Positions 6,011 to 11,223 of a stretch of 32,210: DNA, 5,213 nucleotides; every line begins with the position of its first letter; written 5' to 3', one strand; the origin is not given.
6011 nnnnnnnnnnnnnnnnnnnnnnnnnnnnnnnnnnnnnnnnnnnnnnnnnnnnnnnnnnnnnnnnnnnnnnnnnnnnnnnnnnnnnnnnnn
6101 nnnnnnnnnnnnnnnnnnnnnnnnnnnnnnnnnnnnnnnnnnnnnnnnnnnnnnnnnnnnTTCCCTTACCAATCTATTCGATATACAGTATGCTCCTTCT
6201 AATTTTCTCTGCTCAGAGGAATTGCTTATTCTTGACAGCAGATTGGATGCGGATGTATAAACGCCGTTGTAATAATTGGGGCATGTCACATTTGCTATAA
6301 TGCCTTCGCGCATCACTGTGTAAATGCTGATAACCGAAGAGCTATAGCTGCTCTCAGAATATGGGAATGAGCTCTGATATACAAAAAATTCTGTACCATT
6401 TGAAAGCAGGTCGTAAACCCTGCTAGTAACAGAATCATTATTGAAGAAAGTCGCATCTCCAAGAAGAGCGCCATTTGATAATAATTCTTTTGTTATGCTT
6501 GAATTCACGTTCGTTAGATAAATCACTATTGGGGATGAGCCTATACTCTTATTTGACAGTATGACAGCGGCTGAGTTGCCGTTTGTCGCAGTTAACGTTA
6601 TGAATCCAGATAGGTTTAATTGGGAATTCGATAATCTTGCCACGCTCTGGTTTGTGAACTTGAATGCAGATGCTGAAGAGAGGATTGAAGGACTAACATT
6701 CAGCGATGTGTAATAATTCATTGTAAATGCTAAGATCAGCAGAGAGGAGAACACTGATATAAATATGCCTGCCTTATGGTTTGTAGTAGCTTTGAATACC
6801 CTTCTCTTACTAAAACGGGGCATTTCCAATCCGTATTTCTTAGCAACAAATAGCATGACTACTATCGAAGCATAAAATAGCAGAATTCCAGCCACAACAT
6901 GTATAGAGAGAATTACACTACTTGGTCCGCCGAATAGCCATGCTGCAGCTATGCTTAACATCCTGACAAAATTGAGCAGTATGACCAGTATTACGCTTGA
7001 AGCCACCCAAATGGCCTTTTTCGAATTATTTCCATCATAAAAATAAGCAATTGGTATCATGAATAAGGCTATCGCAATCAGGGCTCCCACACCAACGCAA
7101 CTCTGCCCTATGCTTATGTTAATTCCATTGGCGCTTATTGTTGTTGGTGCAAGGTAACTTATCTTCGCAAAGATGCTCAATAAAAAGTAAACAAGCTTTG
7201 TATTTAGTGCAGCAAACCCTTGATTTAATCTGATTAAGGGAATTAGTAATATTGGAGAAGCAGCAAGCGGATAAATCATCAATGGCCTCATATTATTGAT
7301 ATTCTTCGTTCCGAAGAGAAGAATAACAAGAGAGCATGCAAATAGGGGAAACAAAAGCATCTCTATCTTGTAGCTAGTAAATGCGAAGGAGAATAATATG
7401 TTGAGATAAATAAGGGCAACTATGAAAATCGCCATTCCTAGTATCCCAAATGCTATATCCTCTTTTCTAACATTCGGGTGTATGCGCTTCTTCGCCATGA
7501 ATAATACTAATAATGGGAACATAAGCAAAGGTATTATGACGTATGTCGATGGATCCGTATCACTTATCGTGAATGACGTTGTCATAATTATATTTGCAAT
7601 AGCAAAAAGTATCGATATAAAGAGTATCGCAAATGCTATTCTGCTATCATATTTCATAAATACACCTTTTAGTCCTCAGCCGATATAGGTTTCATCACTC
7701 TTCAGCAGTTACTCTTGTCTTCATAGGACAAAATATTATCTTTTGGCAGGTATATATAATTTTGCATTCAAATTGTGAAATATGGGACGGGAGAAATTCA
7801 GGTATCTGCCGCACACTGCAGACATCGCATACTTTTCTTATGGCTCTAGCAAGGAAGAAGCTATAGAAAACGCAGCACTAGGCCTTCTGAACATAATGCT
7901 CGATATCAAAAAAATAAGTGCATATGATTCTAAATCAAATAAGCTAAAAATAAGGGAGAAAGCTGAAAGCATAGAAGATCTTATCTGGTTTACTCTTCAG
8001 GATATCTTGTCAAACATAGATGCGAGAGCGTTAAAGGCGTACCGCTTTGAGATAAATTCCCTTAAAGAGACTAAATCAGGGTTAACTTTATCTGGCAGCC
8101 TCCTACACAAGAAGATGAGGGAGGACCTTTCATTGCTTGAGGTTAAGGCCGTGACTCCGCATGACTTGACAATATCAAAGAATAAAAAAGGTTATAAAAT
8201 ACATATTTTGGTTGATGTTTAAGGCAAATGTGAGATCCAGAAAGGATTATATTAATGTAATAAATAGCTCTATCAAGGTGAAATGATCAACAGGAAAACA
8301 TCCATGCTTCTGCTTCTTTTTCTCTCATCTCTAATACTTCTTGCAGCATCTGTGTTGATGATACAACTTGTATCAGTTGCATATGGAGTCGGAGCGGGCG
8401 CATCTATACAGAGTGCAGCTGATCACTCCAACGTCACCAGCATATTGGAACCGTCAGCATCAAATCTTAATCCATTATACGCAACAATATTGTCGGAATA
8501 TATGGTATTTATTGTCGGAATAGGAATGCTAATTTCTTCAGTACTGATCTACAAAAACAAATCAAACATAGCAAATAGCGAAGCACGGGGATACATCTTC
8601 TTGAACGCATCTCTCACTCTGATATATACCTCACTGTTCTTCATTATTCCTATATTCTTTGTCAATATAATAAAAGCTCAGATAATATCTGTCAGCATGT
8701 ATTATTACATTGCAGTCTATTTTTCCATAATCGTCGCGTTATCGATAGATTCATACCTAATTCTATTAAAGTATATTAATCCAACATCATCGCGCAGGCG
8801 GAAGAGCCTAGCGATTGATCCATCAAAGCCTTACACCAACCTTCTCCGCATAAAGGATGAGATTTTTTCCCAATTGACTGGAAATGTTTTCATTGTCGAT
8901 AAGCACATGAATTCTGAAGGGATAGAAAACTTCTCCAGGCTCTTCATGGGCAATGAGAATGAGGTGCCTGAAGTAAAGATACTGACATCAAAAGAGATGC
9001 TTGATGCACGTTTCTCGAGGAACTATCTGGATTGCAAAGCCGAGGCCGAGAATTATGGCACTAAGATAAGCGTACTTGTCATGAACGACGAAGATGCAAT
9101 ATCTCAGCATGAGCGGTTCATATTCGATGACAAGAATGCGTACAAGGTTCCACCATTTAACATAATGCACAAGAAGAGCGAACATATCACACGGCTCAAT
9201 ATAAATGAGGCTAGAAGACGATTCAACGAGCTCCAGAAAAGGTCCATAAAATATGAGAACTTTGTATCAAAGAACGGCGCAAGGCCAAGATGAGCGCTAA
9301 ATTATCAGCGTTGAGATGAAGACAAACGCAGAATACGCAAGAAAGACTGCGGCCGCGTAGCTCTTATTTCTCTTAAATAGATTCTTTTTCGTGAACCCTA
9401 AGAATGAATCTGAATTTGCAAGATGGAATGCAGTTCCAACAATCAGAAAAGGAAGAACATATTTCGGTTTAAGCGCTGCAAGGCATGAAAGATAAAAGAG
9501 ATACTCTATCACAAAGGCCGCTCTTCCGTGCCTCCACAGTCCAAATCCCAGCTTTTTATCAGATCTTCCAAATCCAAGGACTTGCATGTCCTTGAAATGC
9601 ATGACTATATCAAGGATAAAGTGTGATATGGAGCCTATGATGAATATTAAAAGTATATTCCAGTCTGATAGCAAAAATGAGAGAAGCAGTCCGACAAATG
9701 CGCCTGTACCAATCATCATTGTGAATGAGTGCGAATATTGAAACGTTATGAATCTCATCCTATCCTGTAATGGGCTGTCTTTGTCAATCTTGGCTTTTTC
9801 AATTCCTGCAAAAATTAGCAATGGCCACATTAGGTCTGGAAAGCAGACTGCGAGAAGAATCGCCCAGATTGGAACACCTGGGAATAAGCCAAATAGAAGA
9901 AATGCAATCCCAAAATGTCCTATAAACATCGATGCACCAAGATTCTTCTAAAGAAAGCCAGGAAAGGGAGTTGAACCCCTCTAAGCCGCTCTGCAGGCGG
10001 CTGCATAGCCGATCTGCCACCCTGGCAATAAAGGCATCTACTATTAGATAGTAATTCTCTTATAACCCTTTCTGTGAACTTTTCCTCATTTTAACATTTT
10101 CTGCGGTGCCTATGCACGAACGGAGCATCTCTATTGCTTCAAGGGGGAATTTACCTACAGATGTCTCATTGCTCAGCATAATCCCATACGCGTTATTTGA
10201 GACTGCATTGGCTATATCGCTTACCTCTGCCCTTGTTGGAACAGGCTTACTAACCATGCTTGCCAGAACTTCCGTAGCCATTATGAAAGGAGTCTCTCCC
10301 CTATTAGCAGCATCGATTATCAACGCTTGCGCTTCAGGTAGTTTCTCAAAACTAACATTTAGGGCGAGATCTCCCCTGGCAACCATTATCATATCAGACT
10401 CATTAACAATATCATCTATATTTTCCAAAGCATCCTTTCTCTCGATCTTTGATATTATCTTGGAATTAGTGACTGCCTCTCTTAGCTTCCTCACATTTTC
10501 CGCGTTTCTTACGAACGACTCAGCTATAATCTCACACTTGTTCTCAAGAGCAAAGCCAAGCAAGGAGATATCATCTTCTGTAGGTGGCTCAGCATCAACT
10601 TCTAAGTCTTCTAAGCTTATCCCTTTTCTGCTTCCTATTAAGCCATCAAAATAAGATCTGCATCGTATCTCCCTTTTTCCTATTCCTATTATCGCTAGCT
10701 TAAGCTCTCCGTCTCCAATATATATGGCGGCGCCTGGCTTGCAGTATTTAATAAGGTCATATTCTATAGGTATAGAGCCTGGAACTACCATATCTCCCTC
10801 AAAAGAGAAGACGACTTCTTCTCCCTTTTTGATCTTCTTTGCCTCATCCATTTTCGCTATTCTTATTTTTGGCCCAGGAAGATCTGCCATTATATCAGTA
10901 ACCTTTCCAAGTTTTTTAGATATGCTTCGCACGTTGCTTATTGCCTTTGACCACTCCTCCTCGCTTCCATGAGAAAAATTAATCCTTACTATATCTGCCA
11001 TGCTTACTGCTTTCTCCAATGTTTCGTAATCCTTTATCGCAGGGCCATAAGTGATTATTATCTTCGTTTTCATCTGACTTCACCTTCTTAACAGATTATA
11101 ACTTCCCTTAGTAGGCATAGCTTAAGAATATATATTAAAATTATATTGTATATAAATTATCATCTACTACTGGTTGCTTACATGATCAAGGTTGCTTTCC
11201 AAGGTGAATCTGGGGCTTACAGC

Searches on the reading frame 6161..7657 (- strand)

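Call 16: search_protein_families(library=pfam, proteins=[window:6161-7657:-], max_evalue=0.001)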
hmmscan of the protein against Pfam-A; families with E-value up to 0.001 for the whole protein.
window:6161-7657:- (499 aa): 1 family
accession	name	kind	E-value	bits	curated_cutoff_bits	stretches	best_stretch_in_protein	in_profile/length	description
PF09721.15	Exosortase_EpsH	-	5.6e-16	59.1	25.7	1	8-272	3-251/254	Transmembrane exosortase (Exosortase_EpsH)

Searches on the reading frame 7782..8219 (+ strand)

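Call 16: search_protein_families(library=pfam, proteins=[window:7782-8219:+], max_evalue=0.001)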
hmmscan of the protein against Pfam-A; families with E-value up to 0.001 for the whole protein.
window:7782-8219:+ (146 aa): 1 family
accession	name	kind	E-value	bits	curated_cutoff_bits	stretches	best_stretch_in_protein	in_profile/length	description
PF01951.21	Archease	-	9.7e-26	91.1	25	1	6-146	1-136/136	Archease protein family (MTH1598/TM1083)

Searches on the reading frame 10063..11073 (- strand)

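Call 16: search_protein_families(library=pfam, proteins=[window:10063-11073:-], max_evalue=0.001)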
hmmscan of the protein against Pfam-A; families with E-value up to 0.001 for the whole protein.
window:10063-11073:- (337 aa): 1 family
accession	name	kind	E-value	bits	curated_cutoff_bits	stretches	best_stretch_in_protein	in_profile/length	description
PF00224.27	PK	-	5.1e-80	269.5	30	1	2-314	3-328/328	Pyruvate kinase, barrel domain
